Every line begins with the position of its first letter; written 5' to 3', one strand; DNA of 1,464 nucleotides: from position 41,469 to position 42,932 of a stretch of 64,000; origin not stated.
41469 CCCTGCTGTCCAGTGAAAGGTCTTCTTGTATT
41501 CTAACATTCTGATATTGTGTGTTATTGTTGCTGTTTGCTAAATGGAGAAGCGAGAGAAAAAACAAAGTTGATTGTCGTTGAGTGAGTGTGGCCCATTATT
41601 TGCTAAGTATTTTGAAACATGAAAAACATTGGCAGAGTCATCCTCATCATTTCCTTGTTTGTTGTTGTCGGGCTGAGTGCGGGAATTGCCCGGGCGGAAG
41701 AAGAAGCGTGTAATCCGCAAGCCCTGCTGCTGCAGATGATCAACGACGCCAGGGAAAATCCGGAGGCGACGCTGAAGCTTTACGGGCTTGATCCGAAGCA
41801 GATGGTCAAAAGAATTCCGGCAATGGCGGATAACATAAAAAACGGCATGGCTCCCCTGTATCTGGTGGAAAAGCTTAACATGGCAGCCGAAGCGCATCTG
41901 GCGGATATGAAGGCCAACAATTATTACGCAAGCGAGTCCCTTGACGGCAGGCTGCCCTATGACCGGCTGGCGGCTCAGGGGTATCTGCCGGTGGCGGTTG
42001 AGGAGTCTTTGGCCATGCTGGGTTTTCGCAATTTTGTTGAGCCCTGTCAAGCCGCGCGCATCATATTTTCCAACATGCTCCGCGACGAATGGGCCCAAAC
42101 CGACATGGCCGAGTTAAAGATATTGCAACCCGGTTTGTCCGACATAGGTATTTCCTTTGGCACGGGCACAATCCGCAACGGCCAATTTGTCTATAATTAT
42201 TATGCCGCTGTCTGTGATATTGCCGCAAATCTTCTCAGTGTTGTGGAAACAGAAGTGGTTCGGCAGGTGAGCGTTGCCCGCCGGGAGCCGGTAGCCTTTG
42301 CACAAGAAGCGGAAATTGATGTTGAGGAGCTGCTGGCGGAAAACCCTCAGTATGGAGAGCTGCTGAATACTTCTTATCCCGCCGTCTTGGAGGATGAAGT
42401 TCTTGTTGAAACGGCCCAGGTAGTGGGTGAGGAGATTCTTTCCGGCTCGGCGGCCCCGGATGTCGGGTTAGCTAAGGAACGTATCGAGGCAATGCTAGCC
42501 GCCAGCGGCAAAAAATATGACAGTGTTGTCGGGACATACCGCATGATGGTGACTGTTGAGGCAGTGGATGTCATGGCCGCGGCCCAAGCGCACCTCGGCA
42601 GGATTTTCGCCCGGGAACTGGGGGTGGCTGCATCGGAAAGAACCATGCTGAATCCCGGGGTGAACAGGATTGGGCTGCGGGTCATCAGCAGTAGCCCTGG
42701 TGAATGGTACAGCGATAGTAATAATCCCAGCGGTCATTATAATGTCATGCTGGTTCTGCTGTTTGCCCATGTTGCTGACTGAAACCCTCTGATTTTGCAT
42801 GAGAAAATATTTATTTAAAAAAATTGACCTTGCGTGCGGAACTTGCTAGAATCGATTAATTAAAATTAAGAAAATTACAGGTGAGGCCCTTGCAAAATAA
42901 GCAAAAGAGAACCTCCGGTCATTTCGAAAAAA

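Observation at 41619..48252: Four-gene secreted module next to the T2SS: CAP-like protein, S-layer-like protein, small unknown, transglutaminase-like multi-domain protein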

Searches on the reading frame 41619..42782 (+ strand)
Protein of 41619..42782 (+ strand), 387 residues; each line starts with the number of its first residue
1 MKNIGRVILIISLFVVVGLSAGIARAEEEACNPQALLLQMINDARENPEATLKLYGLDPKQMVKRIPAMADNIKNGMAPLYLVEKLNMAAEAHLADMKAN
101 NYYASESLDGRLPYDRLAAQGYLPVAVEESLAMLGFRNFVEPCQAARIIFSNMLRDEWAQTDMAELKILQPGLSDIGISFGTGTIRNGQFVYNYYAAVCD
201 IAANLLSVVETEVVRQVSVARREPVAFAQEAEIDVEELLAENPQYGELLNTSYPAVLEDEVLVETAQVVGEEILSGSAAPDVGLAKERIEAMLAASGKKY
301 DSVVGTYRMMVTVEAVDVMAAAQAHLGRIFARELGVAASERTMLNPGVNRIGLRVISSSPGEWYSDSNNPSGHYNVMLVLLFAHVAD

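Call 3: search_protein_families(library=pfam, proteins=[window:41619-42782:+], max_evalue=0.1)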
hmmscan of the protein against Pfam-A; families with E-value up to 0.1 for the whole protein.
window:41619-42782:+ (387 aa): 1 family
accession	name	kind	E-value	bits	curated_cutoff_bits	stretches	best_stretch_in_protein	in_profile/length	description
PF00188.32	CAP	-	4.7e-05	24.7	21.1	1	39-188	2-110/117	Cysteine-rich secretory protein family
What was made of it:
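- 41619..42782 (+): g1: secreted CAP/SCP-like protein. PF00188 24.7 bits (call 3).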

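Call 4: search_protein_families(library=ncbifam, proteins=[window:41619-42782:+], max_evalue=0.1)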
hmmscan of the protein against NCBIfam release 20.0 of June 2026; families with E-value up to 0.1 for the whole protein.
window:41619-42782:+ (387 aa): 2 families
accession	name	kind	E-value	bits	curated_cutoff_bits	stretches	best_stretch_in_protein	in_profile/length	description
NF052539.1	DivAsocLipDalA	equivalog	2.3e-05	24.3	200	1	29-129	24-116/169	divisome-associated lipoprotein DalA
TIGR02909.1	spore_YkwD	subfamily_domain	0.057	13.3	171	0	70-118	14-62/127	uncharacterized protein, YkwD family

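Call 64: search_solved_structures(query=window:41619-42782:+, max_evalue=1)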
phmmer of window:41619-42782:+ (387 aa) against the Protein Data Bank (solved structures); distinct sequences matched with E-value up to 1: 0.
